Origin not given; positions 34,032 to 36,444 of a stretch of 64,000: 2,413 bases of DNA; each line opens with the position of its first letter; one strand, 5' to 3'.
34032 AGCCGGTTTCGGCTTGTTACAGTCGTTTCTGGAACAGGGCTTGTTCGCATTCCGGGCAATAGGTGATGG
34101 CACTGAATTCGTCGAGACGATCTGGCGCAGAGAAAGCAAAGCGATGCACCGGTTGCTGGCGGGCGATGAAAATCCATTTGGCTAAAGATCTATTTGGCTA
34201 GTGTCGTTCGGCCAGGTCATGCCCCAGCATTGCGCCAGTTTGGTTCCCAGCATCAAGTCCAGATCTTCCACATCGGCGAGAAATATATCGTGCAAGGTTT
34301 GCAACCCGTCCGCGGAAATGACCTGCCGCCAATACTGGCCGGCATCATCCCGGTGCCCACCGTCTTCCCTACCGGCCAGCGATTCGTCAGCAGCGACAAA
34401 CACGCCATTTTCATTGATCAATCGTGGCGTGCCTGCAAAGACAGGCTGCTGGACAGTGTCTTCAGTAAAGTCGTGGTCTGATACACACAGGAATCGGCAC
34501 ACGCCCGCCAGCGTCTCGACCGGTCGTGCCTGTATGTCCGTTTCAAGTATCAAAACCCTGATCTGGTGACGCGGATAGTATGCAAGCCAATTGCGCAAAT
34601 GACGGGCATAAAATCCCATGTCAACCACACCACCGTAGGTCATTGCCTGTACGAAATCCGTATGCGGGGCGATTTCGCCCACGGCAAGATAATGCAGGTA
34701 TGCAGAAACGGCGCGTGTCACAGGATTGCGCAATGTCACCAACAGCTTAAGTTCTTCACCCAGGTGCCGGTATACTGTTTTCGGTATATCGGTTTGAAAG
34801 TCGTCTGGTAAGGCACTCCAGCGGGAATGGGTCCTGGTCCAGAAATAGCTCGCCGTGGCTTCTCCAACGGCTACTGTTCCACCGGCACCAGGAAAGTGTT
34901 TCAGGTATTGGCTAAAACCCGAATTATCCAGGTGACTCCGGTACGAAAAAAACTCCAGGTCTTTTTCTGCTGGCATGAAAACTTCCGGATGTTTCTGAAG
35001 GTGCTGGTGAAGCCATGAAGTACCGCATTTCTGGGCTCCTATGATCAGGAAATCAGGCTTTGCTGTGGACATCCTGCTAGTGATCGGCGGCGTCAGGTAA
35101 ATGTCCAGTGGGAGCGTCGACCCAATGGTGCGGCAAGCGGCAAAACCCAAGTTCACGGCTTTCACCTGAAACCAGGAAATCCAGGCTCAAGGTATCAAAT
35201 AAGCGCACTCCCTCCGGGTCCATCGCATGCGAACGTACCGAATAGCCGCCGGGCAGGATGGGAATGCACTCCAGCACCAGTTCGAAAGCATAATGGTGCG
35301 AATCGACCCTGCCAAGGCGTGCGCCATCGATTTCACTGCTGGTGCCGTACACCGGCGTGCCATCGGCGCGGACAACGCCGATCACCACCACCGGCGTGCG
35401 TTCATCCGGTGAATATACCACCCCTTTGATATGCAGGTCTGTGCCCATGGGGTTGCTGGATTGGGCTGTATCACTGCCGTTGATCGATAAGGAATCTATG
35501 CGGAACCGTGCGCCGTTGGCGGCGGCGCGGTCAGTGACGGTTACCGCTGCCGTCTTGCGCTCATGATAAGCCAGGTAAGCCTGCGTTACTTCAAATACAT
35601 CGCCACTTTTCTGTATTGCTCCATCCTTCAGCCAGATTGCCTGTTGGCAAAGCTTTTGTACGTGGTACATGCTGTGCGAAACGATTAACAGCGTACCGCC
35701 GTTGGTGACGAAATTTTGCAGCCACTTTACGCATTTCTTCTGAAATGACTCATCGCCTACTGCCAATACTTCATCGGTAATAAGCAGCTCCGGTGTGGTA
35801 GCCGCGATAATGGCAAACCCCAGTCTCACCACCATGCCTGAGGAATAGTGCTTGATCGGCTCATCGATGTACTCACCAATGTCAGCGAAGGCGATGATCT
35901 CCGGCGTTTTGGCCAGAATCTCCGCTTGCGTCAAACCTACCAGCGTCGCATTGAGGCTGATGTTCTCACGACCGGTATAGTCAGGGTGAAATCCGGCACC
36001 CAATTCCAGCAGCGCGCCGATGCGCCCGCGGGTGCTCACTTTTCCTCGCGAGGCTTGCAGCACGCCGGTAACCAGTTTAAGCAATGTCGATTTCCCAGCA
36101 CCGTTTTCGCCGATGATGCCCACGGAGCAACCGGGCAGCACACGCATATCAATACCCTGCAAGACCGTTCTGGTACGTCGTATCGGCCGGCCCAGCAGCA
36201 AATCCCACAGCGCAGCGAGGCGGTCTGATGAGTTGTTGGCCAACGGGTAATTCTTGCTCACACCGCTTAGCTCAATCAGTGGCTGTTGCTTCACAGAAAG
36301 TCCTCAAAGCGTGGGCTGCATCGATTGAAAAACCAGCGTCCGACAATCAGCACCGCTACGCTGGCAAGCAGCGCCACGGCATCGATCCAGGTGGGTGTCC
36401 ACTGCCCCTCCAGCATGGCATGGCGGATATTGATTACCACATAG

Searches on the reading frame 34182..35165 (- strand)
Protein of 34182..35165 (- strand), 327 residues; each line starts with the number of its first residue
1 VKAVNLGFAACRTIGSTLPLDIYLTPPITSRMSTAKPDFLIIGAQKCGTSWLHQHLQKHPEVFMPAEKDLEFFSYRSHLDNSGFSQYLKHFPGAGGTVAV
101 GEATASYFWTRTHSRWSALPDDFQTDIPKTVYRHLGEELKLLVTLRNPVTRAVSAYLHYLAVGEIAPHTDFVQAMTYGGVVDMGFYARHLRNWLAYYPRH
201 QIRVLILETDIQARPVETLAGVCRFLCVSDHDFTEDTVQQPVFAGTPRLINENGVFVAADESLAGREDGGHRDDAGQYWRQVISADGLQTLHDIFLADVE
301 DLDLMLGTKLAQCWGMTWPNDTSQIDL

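Call 90: search_protein_families(library=pfam, proteins=[window:34182-35165:-], max_evalue=0.000001)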
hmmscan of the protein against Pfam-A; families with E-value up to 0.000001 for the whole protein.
window:34182-35165:- (327 aa): 2 families
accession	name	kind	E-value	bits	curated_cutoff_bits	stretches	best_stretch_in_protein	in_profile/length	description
PF00685.33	Sulfotransfer_1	-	3e-16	60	22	1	37-229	2-182/255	Sulfotransferase domain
PF13469.12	Sulfotransfer_3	-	7.2e-09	36.6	27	1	37-229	1-213/216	Sulfotransferase family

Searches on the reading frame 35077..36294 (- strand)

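Call 90: search_protein_families(library=pfam, proteins=[window:35077-36294:-], max_evalue=0.000001)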
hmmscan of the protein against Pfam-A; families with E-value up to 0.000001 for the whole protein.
window:35077-36294:- (405 aa): 1 family
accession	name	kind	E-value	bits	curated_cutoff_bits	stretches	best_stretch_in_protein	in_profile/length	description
PF00005.33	ABC_tran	-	2.7e-17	64.1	25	1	45-176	1-135/137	ABC transporter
